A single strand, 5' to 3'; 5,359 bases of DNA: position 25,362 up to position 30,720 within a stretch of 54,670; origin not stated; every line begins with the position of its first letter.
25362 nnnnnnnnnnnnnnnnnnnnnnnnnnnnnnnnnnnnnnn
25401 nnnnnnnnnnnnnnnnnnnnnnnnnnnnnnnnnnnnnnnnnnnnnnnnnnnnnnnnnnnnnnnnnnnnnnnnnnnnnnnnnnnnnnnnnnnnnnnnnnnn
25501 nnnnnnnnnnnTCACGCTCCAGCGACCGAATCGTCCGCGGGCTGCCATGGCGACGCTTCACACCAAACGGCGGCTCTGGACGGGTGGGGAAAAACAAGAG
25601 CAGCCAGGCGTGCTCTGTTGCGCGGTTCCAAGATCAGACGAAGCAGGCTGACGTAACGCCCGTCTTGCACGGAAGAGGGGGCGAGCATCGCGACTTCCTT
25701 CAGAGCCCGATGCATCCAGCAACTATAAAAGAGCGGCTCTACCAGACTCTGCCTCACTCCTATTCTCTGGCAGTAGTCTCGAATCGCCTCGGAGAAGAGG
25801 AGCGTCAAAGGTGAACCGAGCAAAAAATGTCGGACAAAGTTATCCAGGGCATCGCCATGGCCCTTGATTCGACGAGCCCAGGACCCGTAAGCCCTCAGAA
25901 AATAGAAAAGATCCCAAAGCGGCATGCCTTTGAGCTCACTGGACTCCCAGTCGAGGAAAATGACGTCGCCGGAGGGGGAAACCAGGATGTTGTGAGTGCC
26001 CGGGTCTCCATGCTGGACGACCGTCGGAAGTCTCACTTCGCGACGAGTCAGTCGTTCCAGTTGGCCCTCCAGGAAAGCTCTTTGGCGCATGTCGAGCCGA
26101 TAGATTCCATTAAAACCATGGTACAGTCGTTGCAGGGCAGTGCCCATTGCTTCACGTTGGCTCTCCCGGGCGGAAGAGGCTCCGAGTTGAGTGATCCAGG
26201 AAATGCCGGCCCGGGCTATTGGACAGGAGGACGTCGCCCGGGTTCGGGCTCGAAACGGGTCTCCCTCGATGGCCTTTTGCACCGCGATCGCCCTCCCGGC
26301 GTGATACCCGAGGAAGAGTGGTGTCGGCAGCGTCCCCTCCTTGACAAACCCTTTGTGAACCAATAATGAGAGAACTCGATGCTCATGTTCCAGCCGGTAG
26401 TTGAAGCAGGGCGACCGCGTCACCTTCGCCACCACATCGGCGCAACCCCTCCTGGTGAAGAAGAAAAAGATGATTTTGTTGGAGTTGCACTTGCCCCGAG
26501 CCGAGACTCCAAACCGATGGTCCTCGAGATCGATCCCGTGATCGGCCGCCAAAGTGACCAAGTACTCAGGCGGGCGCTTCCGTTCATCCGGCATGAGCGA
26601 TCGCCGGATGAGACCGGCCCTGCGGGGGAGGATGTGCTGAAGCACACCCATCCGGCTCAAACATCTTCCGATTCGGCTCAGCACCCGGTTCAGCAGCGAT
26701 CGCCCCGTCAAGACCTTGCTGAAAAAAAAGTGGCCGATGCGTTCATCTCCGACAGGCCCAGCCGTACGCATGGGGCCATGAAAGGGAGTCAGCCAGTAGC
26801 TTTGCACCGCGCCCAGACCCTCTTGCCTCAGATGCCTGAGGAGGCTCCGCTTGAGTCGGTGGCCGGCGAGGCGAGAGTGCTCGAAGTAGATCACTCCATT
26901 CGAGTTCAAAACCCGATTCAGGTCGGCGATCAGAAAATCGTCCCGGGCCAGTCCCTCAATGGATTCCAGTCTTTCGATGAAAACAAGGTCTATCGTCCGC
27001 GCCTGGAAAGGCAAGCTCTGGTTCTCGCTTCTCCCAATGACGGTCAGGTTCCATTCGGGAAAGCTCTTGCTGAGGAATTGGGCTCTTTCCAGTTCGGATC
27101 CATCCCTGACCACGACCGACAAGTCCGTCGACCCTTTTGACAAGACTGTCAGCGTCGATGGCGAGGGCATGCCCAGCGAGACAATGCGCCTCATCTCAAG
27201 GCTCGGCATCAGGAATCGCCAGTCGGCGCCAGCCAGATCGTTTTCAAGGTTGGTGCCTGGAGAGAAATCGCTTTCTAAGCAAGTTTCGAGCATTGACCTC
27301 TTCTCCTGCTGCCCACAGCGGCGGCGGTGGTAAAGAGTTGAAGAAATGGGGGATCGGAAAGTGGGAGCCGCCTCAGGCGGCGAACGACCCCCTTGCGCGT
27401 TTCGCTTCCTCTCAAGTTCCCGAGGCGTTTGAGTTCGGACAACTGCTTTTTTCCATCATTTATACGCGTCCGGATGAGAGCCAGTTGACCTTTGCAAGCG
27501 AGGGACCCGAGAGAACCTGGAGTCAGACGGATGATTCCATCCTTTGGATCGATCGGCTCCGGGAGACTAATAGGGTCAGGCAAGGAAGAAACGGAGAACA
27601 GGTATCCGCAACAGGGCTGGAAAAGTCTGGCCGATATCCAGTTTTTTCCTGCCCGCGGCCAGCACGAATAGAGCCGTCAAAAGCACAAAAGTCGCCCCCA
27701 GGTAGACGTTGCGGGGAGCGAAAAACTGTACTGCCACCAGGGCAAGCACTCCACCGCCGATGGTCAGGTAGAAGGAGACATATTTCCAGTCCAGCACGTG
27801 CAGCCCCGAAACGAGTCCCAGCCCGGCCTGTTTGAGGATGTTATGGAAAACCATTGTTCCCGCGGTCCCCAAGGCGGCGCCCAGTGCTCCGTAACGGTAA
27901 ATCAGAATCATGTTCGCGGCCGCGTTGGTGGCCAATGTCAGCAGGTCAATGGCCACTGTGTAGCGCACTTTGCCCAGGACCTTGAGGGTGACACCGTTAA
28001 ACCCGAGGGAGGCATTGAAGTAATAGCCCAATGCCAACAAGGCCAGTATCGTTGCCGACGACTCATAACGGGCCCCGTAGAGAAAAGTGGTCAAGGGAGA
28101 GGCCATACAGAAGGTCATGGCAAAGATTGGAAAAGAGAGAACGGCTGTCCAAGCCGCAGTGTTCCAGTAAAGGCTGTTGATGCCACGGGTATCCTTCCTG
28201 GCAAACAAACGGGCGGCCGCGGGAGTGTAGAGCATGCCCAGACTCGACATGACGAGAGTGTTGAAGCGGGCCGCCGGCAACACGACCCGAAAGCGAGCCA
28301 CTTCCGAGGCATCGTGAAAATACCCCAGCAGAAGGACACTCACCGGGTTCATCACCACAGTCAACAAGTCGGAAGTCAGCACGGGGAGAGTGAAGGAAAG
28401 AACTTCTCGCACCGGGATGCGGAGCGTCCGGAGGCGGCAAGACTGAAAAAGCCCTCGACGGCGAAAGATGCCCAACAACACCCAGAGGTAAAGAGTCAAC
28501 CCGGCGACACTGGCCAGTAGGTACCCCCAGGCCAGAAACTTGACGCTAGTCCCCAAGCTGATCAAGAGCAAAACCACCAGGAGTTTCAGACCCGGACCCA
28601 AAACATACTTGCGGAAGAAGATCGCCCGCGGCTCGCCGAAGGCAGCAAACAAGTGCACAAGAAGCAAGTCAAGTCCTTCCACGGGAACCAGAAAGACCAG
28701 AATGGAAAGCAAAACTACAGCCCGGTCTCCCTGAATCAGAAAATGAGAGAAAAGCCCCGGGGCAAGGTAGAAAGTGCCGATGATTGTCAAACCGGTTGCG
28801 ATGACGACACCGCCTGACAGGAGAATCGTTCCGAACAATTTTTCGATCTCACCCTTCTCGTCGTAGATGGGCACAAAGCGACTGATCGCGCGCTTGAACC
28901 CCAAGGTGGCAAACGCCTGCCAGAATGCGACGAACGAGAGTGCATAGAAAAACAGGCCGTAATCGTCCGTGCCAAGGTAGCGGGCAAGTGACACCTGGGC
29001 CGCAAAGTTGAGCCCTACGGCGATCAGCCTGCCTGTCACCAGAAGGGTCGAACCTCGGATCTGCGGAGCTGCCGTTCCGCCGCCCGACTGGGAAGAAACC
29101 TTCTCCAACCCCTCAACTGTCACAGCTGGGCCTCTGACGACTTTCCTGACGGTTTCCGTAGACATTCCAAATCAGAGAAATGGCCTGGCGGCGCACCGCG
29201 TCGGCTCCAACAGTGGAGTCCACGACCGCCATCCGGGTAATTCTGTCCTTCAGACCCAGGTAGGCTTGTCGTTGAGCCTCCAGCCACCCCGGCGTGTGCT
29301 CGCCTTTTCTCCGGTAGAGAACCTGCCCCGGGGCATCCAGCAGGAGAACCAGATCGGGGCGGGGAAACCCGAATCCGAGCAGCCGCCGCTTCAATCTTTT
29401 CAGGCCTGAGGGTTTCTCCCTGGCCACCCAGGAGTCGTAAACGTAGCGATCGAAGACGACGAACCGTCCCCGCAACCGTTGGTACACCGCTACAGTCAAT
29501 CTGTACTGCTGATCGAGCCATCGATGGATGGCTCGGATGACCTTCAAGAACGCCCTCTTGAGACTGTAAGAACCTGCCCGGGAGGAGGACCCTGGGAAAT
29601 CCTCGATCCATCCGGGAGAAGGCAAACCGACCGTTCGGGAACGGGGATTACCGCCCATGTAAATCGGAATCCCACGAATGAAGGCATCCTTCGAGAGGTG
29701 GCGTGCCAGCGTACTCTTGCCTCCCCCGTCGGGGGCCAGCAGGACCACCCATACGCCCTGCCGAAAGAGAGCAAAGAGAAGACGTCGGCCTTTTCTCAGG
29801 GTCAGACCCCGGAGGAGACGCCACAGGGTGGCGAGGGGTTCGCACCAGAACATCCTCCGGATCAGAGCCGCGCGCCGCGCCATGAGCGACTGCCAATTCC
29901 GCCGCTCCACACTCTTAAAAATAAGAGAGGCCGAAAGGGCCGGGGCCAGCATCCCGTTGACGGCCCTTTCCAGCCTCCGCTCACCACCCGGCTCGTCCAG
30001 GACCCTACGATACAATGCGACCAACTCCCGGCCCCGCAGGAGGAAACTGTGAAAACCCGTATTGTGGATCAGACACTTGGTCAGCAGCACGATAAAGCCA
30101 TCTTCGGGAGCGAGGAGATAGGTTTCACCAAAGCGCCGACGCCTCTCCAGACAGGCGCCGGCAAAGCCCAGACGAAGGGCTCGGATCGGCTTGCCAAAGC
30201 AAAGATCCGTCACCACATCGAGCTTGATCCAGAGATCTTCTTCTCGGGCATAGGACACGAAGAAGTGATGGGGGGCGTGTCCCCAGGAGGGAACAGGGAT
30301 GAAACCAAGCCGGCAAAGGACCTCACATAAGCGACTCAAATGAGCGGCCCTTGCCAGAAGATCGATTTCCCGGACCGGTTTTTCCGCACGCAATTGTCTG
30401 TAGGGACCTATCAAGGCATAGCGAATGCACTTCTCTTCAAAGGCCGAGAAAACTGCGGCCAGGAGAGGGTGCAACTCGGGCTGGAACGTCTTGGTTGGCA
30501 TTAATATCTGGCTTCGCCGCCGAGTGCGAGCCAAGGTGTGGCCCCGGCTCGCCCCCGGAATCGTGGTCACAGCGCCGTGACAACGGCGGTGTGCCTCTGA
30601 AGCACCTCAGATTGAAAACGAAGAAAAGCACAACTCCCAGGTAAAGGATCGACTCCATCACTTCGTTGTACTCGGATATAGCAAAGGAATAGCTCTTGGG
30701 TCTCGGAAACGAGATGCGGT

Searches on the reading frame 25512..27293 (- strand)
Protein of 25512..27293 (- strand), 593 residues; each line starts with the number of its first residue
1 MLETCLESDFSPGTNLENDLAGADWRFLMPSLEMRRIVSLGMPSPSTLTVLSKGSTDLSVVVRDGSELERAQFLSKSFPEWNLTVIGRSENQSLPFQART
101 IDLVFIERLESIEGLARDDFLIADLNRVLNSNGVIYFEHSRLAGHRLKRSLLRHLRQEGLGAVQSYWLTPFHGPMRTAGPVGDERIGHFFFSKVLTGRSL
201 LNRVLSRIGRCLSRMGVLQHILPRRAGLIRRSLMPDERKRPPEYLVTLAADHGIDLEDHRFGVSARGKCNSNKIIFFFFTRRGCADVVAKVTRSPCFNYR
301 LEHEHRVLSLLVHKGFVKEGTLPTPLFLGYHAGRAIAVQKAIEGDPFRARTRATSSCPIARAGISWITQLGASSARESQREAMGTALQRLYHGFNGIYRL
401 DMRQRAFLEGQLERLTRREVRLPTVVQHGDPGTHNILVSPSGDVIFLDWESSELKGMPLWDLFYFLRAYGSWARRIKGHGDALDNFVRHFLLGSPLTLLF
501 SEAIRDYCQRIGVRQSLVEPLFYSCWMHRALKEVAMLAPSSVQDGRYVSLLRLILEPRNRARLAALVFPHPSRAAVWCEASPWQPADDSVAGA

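Call 18: search_protein_families(library=pfam, proteins=[window:25512-27293:-])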
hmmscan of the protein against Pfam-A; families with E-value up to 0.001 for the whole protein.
window:25512-27293:- (593 aa): 1 family
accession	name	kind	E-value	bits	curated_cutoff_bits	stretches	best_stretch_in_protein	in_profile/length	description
PF01636.29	APH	-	2.5e-10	41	23.2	1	285-474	21-218/239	Phosphotransferase enzyme family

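Call 20: search_protein_families(library=ncbifam, proteins=[window:25512-27293:-], max_evalue=0.01)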
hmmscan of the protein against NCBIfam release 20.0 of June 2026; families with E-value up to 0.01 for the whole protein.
window:25512-27293:- (593 aa): 0 families

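Call 37: search_protein_families(library=pfam, proteins=[window:25512-27293:-], max_evalue=1)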
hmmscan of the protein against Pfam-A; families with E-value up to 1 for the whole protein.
window:25512-27293:- (593 aa): 3 families
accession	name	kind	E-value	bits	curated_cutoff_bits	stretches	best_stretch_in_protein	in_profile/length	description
PF01636.29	APH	-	2.5e-10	41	23.2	1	285-474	21-218/239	Phosphotransferase enzyme family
PF08241.18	Methyltransf_11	-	0.09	13.9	21.2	1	88-137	48-95/95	Methyltransferase domain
PF02958.26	EcKL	-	0.093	12.5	22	1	414-467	205-262/294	Ecdysteroid kinase-like family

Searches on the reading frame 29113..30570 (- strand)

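Call 8: search_protein_families(library=pfam, proteins=[window:29113-30570:-])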
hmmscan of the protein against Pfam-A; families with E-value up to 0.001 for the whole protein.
window:29113-30570:- (485 aa): 1 family
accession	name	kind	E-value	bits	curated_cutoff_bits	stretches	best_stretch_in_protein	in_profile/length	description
PF02223.23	Thymidylate_kin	-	0.00047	20.3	27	0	366-426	78-139/185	Thymidylate kinase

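Call 20: search_protein_families(library=ncbifam, proteins=[window:29113-30570:-], max_evalue=0.01)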
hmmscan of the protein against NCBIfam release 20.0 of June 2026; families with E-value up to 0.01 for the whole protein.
window:29113-30570:- (485 aa): 1 family
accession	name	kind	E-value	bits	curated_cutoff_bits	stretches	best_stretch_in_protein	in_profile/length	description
TIGR00041.1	DTMP_kinase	equivalog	0.0021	17.8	83.25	0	367-457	89-190/196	dTMP kinase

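Call 37: search_protein_families(library=pfam, proteins=[window:29113-30570:-], max_evalue=1)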
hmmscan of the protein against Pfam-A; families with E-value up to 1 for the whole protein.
window:29113-30570:- (485 aa): 3 families
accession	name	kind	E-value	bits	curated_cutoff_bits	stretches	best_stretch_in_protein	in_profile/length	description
PF02223.23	Thymidylate_kin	-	0.00047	20.3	27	1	366-426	78-139/185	Thymidylate kinase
PF14907.12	NTP_transf_5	-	0.012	15.7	31.2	1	65-172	93-197/249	Uncharacterised nucleotidyltransferase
PF20720.3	nSTAND3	-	0.23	11.6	27.2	1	274-330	19-79/155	Novel STAND NTPase 3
